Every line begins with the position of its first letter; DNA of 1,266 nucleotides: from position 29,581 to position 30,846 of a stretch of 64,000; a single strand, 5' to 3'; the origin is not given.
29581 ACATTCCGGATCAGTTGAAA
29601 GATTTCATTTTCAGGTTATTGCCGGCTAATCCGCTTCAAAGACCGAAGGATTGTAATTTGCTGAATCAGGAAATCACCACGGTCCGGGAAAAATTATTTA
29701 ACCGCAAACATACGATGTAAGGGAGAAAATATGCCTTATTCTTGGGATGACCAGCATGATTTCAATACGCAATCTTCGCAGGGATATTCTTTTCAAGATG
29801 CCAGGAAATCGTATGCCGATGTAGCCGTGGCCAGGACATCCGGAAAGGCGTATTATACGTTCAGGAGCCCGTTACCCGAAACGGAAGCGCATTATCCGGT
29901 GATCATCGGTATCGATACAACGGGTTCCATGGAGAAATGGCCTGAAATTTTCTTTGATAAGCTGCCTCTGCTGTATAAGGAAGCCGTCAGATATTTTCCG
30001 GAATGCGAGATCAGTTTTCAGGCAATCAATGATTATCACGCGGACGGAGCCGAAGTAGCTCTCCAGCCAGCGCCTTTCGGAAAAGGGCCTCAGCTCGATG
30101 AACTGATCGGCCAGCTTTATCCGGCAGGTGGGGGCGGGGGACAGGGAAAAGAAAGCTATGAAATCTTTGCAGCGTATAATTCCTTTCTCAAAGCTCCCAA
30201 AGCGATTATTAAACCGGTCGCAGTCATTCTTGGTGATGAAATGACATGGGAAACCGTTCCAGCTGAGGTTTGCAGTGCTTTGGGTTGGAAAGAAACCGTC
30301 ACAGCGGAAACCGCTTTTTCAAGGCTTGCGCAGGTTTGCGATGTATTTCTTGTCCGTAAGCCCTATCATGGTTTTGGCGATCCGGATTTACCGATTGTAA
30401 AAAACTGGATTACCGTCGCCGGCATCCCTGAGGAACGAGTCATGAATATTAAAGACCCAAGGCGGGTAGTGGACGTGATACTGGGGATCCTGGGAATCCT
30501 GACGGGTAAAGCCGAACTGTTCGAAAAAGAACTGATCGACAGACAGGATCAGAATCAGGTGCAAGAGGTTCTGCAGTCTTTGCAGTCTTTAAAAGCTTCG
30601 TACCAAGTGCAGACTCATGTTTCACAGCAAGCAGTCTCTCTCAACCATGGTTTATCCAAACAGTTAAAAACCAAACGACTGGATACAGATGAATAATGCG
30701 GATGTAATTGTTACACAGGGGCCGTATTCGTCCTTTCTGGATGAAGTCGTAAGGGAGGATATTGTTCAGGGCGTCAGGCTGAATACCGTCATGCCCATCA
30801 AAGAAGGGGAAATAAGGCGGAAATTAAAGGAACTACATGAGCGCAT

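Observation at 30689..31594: Pyruvate-kinase fold with remodelled monovalent-cation/substrate site and no allosteric C-domain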

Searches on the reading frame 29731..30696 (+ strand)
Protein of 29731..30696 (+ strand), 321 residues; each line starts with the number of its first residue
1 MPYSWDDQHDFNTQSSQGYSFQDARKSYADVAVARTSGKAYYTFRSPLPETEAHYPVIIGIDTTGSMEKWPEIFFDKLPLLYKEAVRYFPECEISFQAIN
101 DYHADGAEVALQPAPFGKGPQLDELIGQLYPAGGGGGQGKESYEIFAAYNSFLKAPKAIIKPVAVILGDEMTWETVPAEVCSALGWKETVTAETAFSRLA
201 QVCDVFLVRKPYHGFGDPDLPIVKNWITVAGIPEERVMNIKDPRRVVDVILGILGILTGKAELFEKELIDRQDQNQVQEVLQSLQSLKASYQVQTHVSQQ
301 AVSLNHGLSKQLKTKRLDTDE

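Call 3: search_protein_families(library=pfam, proteins=[window:29731-30696:+], max_evalue=0.1)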
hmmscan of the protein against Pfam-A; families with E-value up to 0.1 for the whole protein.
window:29731-30696:+ (321 aa): 1 family
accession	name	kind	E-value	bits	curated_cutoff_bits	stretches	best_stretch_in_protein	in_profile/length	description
PF12476.13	DUF3696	-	0.00037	21.1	22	1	40-77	8-44/52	Protein of unknown function (DUF3696)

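Call 4: search_protein_families(library=ncbifam, proteins=[window:29731-30696:+], max_evalue=0.1)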
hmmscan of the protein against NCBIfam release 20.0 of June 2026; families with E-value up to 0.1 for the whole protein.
window:29731-30696:+ (321 aa): 0 families

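Call 7: search_protein_families(library=padloc, proteins=[window:29731-30696:+], max_evalue=0.1)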
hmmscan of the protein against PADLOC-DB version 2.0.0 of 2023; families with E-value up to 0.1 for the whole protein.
window:29731-30696:+ (321 aa): 0 families

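Call 20: search_solved_structures(query=window:29731-30696:+, max_evalue=10, show_alignments=1)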
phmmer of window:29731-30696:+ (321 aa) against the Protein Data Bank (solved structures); distinct sequences matched with E-value up to 10: 2.
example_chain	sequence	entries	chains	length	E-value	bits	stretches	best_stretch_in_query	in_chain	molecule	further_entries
5yzg_Y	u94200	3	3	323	2.6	10.2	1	272-316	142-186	Coiled-coil domain-containing protein 94 | Splicing factor YJU2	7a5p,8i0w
9xtt_Y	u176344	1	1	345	2.6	10.2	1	272-316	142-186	Splicing factor YJU2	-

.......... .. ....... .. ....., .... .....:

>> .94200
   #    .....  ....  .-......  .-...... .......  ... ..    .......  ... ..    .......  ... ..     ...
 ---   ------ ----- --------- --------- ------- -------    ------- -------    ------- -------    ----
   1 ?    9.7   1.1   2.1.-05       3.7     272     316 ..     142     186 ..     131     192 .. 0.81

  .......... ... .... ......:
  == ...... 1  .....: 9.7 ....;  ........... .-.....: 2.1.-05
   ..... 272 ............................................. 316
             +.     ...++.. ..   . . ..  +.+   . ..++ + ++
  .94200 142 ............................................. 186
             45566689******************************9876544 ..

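Call 21: search_protein_families(library=phrogs, proteins=[window:29731-30696:+], max_evalue=0.01)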
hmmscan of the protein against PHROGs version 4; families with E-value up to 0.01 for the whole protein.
window:29731-30696:+ (321 aa): 1 family
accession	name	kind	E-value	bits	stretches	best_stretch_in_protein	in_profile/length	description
phrog_2971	-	unknown function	1.4e-09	38.6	1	54-267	86-302/352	-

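Call 26: find_homologous_proteins(query=window:29731-30696:+)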
Query window:29731-30696:+ (321 aa): 51 proteins with E <= 0.001 among 2098 candidates.
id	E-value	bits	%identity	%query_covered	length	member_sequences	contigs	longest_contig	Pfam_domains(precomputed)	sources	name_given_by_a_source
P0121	1.8e-215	732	100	100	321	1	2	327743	-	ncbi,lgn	-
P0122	5.4e-151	520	71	100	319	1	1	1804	-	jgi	jgi:hypothetical protein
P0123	8.1e-144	497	70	94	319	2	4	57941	-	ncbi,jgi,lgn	-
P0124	1.5e-138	479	66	100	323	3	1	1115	-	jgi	jgi:hypothetical protein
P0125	2.4e-138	479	67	100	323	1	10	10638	-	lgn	-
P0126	2.0e-137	476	69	100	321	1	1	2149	-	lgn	-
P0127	3.6e-137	475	65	100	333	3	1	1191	-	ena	-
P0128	4.7e-136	471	65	100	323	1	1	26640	-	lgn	-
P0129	1.5e-135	469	66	94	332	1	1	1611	-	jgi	jgi:hypothetical protein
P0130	1.3e-134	466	64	100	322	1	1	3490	-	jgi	-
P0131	1.7e-134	466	64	100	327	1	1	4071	-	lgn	-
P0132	5.5e-134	464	62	100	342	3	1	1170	-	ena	-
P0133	1.0e-132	460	66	96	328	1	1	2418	-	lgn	-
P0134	9.8e-132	457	64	94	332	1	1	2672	-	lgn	-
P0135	7.2e-131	454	62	94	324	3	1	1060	-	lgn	-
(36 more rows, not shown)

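Call 46: find_homologous_proteins(query=A2, max_evalue=0.001)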
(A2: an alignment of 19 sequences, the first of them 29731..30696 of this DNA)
Query A2 (19 sequences) (321 aa, profile of the alignment): 866 proteins with E <= 0.001 among 8000 candidates; the best 120 are listed.
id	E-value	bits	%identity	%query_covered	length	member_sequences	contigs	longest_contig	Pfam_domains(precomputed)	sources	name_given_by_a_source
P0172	3.7e-139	482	32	89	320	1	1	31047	-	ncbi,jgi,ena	-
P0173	6.5e-138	478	32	89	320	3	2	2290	-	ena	-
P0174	7.6e-138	477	31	88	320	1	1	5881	-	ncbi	-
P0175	1.0e-137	477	31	88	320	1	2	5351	-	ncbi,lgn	ncbi:MAG: hypothetical protein ACE5H9_17040 [Anaerolineae bacterium]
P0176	1.3e-137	477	31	87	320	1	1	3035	-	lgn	-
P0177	1.5e-137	476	32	88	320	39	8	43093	-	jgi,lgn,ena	jgi:hypothetical protein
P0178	2.3e-137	476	32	88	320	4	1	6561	-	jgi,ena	-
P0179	3.3e-137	475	32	88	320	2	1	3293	-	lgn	-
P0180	3.6e-137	475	30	89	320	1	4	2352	-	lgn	-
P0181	1.2e-136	473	33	72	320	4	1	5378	-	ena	-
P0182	1.2e-136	473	33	73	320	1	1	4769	-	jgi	jgi:hypothetical protein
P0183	1.5e-136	473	33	72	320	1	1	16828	-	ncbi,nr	ncbi:MAG: hypothetical protein JXA33_28690 [Anaerolineae bacterium]|nr:hypothetical protein [Anaerol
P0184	1.6e-136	473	30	87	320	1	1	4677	-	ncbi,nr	ncbi:MAG: zinc ribbon domain-containing protein [Anaerolineae bacterium]|nr:zinc ribbon domain-conta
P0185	1.8e-136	473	31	88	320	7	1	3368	-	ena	-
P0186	2.0e-136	473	32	88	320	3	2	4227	-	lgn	-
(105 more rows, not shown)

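Call 56: predict_structure(alignment_id=A3)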
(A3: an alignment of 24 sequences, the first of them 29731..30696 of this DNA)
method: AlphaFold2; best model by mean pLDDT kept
length: 321 residues; sequences in the alignment: 24
mean_pLDDT: 82.0   pTM: 0.81
mean pLDDT of the five models: 82.0, 81.4, 81.1, 80.2, 80.0
residues with pLDDT >= 90: 184; 70-90: 65; 50-70: 17; < 50: 55
segments of 3 or more residues with pLDDT < 50: 1-4, 9-28, 30-34, 298-321
pLDDT, mean of each block of 10 residues (from residue 1): 44 41 48 56 95 98 89 88 92 96 90 93 86 75 97 97 97 96 96 98 97 74 93 95 94 95 92 88 92 61 36 39 40
secondary structure, 60 per line:
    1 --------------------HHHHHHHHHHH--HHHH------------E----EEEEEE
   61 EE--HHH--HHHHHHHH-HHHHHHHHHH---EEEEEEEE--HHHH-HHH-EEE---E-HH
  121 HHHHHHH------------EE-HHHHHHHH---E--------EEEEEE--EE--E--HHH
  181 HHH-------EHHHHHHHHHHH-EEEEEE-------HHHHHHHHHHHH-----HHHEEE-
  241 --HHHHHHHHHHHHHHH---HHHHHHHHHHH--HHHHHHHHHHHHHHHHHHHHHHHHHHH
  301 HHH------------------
elements in order: H21-31 H34-37 E55-62 H70-77 H79-88 E92-99 H102-105 E111-113 H119-127 H143-150 E163-168 H178-183 H192-202 E204-209 H217-228 E237-239 H243-257 H261-271 H274-303

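Call 58: fold_search(model_id=the predicted structure, library=pdb)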
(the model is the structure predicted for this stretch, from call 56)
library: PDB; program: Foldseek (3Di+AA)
matches with E <= 10: 1117; with E <= 0.001: 204
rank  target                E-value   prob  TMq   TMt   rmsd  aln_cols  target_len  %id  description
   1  7cec_B                4.6e-06  1.00  0.43  0.33   6.8       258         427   12  Structure of alpha6beta1 integrin in complex with laminin-511 (released 2021-06-23)
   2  9p95_B                7.0e-06  1.00  0.40  0.35   9.2       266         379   10  CryoEM structure of integrin alpha4beta7 bound to MAdCAM-1 (released 2025-09-24)
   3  6m48_B                7.4e-06  1.00  0.43  0.19   7.4       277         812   10  Crystal structure of pilus adhesin, SpaC from Lactobacillus rhamnosus GG - P21212 form (released 2020-07-29)
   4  7n1o                  1.2e-05  1.00  0.37  0.45  13.2       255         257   13  The von Willebrand factor A domain of human capillary morphogenesis gene II, flexibly fused to the 1TEL crystallization  (released 2021-06-09)
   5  9nab_A                1.3e-05  1.00  0.43  0.40   7.0       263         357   11  Cryo-EM structure of the alpha5beta1 integrin headpiece with OS2966 Fab (released 2025-07-23)
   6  9ckv_B                1.5e-05  1.00  0.39  0.35   9.1       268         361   10  Cryo-EM structure of alpha5beta1 integrin in complex with NeoNectin (released 2024-07-17)
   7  3vi4_D                1.8e-05  1.00  0.42  0.32   9.1       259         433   14  Crystal structure of alpha5beta1 integrin headpiece in complex with RGD peptide (released 2012-02-22)
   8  3nid_D                2.0e-05  1.00  0.43  0.31   6.2       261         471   11  The Closed Headpiece of Integrin alphaIIB beta3 and its Complex with an alpahIIB beta3 -Specific Antagonist That Does  (released 2010-12-22)
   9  3v4p_B                2.1e-05  1.00  0.41  0.36   5.4       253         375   11  crystal structure of a4b7 headpiece complexed with Fab ACT-1 (released 2012-01-11)
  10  9dia_B                2.4e-05  1.00  0.46  0.41   5.1       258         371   13  Cryo-EM structure of alpha5beta1 integrin in complex with NeoNectin candidate 2 (released 2025-06-18)
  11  1fe8_C                2.7e-05  1.00  0.38  0.59   5.5       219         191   13  CRYSTAL STRUCTURE OF THE VON WILLEBRAND FACTOR A3 DOMAIN IN COMPLEX WITH A FAB FRAGMENT OF IGG RU5 THAT INHIBITS COLLA (released 2001-04-04)
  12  6djp_B                2.7e-05  1.00  0.41  0.38   7.3       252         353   10  Integrin alpha-v beta-8 in complex with the Fabs 8B8 and 68 (released 2018-07-25)
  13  7o4l_6                2.9e-05  1.00  0.40  0.35  17.0       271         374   11  Yeast TFIIH in the expanded state within the pre-initiation complex (released 2021-06-16)
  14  7ceb_B                3.0e-05  1.00  0.46  0.41   5.5       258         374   13  Crystal structure of alpha6beta1 integrin headpiece (released 2021-06-23)
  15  4wk0_B                3.0e-05  1.00  0.40  0.31   7.3       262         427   14  Metal Ion and Ligand Binding of Integrin (released 2014-12-03)
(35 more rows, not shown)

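Call 80: search_dna_similar(query=window:29731-30696:+, collection=phages, mode=protein, max_evalue=0.001, max_rows=15)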
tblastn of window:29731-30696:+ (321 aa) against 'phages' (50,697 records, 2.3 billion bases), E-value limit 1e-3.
Records with a match: 1; places in all: 1; records where one place covers at least 80% of the query: 0.
Best place of each record, by identity: <60% 1.
By first word of the organism name: uncultured 1.
By host as written in the record: - 1.
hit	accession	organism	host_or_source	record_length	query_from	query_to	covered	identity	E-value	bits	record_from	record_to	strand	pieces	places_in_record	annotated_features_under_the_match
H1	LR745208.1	uncultured phage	metagenomic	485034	19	272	79%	36.2%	7e-28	119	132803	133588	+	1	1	record has no annotation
